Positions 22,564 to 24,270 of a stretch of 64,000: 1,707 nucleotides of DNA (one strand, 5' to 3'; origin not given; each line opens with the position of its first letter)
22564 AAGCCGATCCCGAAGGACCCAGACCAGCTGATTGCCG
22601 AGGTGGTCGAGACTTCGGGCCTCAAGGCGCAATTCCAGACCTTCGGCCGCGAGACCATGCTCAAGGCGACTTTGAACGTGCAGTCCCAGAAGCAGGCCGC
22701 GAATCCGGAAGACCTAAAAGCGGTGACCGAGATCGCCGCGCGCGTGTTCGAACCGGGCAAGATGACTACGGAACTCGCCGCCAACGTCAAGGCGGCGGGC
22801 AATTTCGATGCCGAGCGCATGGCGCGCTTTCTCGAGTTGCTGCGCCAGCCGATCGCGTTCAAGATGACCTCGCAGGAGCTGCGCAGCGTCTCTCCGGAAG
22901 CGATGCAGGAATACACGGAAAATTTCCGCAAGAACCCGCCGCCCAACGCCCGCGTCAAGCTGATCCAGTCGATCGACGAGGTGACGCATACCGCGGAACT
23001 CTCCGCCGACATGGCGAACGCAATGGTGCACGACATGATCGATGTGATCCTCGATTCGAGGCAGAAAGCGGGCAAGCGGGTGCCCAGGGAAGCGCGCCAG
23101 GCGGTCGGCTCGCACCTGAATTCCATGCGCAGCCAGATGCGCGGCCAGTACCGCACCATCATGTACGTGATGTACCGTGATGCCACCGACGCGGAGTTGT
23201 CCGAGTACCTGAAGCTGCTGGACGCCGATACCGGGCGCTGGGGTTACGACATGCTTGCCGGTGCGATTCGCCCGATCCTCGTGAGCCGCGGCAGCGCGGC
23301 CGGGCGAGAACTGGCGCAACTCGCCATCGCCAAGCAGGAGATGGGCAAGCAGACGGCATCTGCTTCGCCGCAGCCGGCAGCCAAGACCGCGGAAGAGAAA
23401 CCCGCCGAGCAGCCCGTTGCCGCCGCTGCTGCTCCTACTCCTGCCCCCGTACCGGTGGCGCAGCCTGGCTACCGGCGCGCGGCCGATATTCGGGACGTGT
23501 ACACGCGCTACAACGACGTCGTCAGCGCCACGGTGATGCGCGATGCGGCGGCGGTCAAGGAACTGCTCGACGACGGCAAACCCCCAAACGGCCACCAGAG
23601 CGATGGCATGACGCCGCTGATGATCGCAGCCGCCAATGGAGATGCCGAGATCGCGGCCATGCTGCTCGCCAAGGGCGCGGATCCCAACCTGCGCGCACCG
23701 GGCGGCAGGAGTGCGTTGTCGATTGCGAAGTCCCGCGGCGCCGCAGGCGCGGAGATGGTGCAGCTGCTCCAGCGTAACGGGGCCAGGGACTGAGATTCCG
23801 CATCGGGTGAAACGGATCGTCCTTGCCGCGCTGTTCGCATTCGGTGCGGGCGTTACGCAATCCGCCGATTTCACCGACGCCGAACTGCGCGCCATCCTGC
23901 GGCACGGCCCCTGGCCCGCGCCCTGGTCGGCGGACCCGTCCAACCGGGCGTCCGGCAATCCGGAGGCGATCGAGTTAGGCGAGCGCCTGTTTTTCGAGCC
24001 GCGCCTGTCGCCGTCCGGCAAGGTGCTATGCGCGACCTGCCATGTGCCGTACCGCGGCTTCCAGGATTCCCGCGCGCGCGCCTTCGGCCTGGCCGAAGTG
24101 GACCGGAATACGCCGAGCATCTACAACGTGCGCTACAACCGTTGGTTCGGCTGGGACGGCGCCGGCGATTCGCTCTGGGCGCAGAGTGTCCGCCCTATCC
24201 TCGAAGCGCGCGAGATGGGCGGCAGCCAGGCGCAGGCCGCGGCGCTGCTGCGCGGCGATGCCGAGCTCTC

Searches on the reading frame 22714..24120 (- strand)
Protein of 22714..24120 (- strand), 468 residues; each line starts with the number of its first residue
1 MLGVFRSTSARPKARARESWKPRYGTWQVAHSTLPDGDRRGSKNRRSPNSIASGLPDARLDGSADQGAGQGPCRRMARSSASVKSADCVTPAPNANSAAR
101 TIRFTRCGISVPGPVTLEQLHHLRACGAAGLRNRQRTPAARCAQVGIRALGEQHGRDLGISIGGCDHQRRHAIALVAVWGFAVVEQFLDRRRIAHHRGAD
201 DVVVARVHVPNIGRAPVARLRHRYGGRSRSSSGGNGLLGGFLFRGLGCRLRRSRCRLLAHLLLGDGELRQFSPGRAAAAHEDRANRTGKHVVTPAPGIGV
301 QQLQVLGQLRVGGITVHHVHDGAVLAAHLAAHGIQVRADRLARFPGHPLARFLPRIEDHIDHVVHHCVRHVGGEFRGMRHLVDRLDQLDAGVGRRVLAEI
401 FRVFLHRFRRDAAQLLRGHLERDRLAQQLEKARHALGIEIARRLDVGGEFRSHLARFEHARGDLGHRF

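Call 49: find_encoding_contigs(protein=window:22714-24120:-, flank=10000, max_places=1)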
Protein window:22714-24120:- (468 aa): no gene with exactly this product is on record in the collection.
